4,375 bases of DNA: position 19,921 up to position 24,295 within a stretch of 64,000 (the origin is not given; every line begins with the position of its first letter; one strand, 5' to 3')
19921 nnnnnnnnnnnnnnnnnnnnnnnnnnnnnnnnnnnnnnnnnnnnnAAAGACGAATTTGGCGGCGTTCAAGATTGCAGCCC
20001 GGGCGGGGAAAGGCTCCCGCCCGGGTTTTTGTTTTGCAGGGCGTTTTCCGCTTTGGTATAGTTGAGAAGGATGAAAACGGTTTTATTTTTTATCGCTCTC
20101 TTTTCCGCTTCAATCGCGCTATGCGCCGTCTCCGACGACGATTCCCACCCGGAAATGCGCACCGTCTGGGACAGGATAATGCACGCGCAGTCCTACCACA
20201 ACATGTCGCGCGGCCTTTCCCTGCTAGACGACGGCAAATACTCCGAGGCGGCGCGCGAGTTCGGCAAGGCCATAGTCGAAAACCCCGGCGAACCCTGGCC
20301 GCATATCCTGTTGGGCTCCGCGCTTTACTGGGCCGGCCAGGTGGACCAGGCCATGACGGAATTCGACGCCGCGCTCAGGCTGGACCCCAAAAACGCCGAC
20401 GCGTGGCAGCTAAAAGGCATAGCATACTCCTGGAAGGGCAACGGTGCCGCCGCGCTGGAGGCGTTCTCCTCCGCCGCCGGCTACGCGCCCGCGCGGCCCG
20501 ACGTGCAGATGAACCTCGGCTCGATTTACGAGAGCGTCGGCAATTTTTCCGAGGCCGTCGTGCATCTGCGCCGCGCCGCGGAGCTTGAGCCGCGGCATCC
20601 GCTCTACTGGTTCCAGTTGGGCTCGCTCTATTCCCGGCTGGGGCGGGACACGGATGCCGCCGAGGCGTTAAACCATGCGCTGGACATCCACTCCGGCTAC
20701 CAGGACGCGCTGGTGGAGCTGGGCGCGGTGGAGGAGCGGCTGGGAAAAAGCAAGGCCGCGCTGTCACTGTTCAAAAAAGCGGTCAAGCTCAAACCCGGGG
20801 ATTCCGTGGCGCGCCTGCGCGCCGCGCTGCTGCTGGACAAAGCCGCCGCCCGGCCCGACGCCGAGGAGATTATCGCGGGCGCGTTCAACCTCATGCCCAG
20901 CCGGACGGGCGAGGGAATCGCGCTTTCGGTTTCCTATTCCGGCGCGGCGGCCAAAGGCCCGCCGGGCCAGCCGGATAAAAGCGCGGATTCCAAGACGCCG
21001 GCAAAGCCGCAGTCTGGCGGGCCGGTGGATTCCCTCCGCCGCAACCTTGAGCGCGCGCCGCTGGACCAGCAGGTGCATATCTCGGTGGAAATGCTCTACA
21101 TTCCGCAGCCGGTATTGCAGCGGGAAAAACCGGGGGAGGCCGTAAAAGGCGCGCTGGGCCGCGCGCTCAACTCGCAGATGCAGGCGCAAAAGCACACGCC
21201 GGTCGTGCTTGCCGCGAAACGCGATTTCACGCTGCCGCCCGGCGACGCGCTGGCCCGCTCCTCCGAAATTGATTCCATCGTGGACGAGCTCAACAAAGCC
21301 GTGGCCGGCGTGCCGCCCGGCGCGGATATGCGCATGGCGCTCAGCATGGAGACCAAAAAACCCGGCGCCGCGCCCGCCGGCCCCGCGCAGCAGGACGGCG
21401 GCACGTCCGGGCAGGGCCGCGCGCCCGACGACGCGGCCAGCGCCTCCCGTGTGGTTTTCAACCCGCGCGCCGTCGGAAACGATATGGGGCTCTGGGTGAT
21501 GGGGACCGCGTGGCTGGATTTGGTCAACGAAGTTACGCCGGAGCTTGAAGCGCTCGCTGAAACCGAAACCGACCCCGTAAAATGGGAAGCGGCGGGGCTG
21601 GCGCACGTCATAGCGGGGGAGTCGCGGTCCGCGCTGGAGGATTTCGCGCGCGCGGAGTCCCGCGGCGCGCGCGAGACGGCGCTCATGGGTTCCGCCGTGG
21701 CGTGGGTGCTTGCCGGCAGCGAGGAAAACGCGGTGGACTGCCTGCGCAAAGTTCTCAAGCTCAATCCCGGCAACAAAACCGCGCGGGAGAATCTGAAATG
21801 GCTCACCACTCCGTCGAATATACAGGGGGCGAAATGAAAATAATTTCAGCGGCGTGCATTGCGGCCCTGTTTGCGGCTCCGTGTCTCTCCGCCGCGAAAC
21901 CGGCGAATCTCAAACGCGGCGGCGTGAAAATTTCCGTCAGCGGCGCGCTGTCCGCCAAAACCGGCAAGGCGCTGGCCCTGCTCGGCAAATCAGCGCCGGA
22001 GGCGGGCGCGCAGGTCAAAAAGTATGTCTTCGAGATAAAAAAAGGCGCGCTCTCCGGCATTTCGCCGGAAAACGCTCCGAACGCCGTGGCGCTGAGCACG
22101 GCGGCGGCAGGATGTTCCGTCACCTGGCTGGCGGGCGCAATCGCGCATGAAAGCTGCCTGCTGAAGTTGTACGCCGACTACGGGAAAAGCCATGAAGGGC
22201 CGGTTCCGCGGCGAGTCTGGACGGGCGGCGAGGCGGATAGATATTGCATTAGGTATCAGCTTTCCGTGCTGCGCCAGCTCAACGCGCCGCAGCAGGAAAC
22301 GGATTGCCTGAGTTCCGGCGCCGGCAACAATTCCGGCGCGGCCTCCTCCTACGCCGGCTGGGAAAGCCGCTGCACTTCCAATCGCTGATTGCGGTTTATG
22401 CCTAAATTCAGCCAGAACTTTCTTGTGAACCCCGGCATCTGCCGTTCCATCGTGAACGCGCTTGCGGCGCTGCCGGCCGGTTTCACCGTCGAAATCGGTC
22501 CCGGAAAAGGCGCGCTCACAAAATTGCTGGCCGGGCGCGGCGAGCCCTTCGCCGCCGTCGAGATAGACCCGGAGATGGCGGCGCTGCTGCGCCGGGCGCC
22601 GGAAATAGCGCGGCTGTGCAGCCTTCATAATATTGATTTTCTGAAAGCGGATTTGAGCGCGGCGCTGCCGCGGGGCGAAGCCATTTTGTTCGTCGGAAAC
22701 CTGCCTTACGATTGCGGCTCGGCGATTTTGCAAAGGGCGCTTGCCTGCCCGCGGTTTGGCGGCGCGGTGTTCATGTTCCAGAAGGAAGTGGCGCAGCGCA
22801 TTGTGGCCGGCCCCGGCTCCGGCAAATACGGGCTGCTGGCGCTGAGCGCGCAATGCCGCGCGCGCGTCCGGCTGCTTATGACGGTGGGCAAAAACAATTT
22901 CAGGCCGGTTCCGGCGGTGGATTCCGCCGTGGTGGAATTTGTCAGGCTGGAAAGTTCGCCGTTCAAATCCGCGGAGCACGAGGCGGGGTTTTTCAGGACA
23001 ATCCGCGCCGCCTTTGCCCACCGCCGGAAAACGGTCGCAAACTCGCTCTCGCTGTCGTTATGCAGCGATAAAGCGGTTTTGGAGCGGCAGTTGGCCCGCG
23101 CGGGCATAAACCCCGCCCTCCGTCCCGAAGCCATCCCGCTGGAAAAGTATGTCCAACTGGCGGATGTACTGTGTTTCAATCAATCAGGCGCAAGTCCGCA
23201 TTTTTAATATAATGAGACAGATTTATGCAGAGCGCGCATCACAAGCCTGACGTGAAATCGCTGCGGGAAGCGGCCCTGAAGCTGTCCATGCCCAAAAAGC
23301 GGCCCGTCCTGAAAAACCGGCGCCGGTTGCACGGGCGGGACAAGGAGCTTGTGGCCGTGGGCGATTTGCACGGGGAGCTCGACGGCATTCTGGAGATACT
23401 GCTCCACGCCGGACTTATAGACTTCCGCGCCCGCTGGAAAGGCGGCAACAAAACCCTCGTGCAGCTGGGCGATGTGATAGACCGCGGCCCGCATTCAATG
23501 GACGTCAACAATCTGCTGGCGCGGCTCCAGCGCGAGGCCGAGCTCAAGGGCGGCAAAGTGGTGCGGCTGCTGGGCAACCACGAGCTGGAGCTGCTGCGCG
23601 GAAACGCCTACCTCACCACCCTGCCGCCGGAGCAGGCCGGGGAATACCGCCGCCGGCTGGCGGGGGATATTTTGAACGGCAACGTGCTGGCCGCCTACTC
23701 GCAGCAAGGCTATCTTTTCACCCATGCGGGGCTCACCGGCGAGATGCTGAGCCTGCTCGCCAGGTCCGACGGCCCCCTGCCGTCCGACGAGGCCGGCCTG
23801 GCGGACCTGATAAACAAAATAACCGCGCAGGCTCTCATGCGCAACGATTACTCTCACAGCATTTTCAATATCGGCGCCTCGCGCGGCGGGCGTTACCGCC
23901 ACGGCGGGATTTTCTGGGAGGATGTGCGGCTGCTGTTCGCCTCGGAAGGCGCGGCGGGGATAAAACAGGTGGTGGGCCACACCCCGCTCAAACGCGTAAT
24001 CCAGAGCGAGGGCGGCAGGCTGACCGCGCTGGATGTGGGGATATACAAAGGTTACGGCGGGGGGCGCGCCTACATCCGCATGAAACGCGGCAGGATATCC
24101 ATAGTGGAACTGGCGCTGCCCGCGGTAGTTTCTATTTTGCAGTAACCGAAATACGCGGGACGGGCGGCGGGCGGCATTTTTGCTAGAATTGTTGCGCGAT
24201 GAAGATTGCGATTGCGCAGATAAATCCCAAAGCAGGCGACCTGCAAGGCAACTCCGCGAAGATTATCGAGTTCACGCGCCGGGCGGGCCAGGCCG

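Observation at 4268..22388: TPR-bracketed operon of eight domain-less, membrane-anchored low-complexity proteins: candidate undescribed envelope or surface system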

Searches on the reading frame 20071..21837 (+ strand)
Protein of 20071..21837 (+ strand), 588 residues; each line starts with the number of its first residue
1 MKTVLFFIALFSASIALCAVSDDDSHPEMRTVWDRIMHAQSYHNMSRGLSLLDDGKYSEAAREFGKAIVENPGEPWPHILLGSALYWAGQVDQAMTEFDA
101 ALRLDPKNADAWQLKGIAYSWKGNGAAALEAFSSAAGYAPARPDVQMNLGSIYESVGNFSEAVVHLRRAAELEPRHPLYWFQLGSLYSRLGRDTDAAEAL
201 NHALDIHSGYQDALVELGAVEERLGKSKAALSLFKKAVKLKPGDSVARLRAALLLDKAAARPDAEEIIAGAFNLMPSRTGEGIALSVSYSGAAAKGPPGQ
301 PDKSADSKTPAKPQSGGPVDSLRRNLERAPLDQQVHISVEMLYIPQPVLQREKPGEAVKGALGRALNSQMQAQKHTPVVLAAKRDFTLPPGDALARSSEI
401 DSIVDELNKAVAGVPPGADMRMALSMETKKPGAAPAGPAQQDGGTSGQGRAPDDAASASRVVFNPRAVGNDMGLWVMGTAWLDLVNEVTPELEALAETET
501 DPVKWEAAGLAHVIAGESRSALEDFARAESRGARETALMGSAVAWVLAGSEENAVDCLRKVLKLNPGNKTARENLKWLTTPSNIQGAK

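Call 97: search_solved_structures(query=window:20071-21837:+, max_evalue=0.001)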
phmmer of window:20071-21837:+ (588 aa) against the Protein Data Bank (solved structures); distinct sequences matched with E-value up to 0.001: 112 (the best 60 are shown).
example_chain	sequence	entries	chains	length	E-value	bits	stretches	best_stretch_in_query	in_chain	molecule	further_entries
9qhb_A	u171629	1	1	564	4e-68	233.5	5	81-223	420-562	Engineered tetratricopeptide repeat protein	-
8bu0_A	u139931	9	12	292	4.3e-47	164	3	55-223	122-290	Consensus tetratricopeptide repeat protein | Crystal structure of an 8-repeat consensus TPR superhelix with Zinc. | Monomer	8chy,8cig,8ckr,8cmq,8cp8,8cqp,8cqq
9qhc_A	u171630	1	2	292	4.2e-34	121.2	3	81-192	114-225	Engineered tetratricopeptide repeat protein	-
7yea_A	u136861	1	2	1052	7.9e-29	103.7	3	66-247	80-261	UDP-N-acetylglucosamine--peptide N-acetylglucosaminyltransferase 110 kDa subunit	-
7yeh_B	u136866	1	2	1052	7.9e-29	103.7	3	66-247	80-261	UDP-N-acetylglucosamine--peptide N-acetylglucosaminyltransferase 110 kDa subunit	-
7ntf_A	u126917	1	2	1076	9e-29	103.5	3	66-247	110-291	Isoform 1 of UDP-N-acetylglucosamine--peptide N-acetylglucosaminyltransferase 110 kDa subu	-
1w3b_A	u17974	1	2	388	5.9e-22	81.1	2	66-248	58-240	UDP-N-ACETYLGLUCOSAMINE--PEPTIDE N-ACETYLGLUCOSAMINYLTRANSFERASE 110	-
6eou_A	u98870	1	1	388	9.5e-22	80.4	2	66-247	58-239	UDP-N-acetylglucosamine--peptide N-acetylglucosaminyltransferase 110 kDa subunit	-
8ch0_A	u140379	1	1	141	4.1e-18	68.4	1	74-206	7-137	Consensus tetratricopeptide repeat protein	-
2fo7_A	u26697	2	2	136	5.8e-18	67.9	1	80-206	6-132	SYNTHETIC CONSENSUS TPR PROTEIN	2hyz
7y4i_A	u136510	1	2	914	1.3e-17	66.7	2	56-256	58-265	Probable UDP-N-acetylglucosamine--peptide N-acetylglucosaminyltransferase SPINDLY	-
8dtf_A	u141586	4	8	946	1.5e-17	66.5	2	56-256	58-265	Probable UDP-N-acetylglucosamine--peptide N-acetylglucosaminyltransferase SPINDLY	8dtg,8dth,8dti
9gzg_A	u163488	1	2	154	1.5e-17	66.5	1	75-223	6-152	Engineered CTPR protein with glutamic acids for conductivity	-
7obi_A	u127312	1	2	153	2e-14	56.2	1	81-224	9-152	CTPR-rv4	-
9g8o_B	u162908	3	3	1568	2.6e-14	55.8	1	76-167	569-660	Superkiller complex protein 3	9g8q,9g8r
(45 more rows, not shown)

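Call 98: search_protein_families(library=ncbifam, proteins=[window:20071-21837:+], max_evalue=0.001)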
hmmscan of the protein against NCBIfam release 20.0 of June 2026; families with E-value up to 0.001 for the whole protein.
window:20071-21837:+ (588 aa): 24 families
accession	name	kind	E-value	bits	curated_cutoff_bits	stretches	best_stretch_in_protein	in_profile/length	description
NF040959.1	MamA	equivalog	1.1e-24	87.1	200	2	116-241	78-203/204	magnetosome protein MamA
TIGR02917.1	PEP_TPR_lipo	equivalog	5.3e-24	84.2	312.2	1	50-290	338-578/899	XrtA/PEP-CTERM system TPR-repeat protein PrsT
TIGR02521.1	type_IV_pilW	equivalog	7.8e-19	68.1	154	2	17-111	11-101/234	type IV pilus biogenesis/stability protein PilW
TIGR02552.1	LcrH_SycD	equivalog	8.4e-15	54.7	104.8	2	123-207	32-116/136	SycD/LcrH family type III secretion system chaperone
NF047558.1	TPR_END_plus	domain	1.3e-13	50.6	32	0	541-569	5-33/56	TPR end-of-group domain-containing protein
NF033920.0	C39_PA2778_fam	equivalog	5.9e-13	48.8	150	3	50-139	165-254/255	PA2778 family cysteine peptidase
NF047507.1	TPR_BatC_Lepto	exception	1.6e-11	44.1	175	0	126-213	41-132/214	TPR repeat-containing protein BatC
TIGR02795.1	tol_pal_ybgF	equivalog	2.3e-11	44.4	90.1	0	46-108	7-72/119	tol-pal system protein YbgF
NF033758.1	gliding_GltE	equivalog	3.3e-10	39.5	225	1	56-135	271-351/411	adventurous gliding motility TPR repeat lipoprotein GltE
NF002725.1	PRK02603.1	equivalog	8.4e-10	38.9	143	0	40-127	34-124/173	photosystem I assembly protein Ycf3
NF033762.1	social_mot_Tgl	equivalog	2.1e-09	37.1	225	1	48-234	38-227/252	social motility TPR repeat lipoprotein Tgl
NF008520.0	PRK11447.1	equivalog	3.3e-09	35.1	858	0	41-111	269-341/1157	cellulose synthase complex outer membrane protein BcsC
NF008391.2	PRK11189.1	equivalog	3.2e-08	33.4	250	0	92-140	82-130/297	lipoprotein NlpI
TIGR00990.1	3a0801s09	subfamily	2.8e-07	29.5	757.25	0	104-258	326-481/615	mitochondrial import receptor subunit TOM70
NF041054.1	WAxxUGC_long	equivalog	4e-07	29.6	300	0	79-115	280-320/354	ResA-like WAxxUGC motif-containing protein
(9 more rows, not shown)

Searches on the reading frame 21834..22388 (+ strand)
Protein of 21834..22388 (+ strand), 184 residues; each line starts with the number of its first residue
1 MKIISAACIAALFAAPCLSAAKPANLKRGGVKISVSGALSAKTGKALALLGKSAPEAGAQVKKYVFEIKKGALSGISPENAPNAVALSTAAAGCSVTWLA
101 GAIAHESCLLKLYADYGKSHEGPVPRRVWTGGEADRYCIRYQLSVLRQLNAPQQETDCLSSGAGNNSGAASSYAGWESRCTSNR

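Call 89: search_protein_families(library=phrogs, proteins=[window:21834-22388:+], max_evalue=0.01)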
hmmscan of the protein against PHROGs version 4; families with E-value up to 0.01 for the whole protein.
window:21834-22388:+ (184 aa): 0 families

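Call 98: search_protein_families(library=ncbifam, proteins=[window:21834-22388:+], max_evalue=0.001)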
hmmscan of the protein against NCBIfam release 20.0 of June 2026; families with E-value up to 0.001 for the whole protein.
window:21834-22388:+ (184 aa): 0 families
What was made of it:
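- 21834..22388 (+): L: 184-aa secreted Cys-containing protein overlapping K's stop codon. Lineage-specific. No family hit (calls 89, 98).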

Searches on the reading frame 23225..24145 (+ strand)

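Call 98: search_protein_families(library=ncbifam, proteins=[window:23225-24145:+], max_evalue=0.001)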
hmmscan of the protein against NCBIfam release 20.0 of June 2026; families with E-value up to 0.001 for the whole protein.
window:23225-24145:+ (306 aa): 3 families
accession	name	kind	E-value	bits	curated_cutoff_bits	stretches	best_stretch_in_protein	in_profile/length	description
NF001204.0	PRK00166.1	equivalog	2.8e-08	33.4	176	1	43-170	4-123/276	symmetrical bis(5'-nucleosyl)-tetraphosphatase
NF008516.0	PRK11439.1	equivalog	3.6e-05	23.9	326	1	41-100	18-70/218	protein-serine/threonine phosphatase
TIGR04075.1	bacter_Pnkp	equivalog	0.00012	20.4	750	1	25-125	168-267/851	polynucleotide kinase-phosphatase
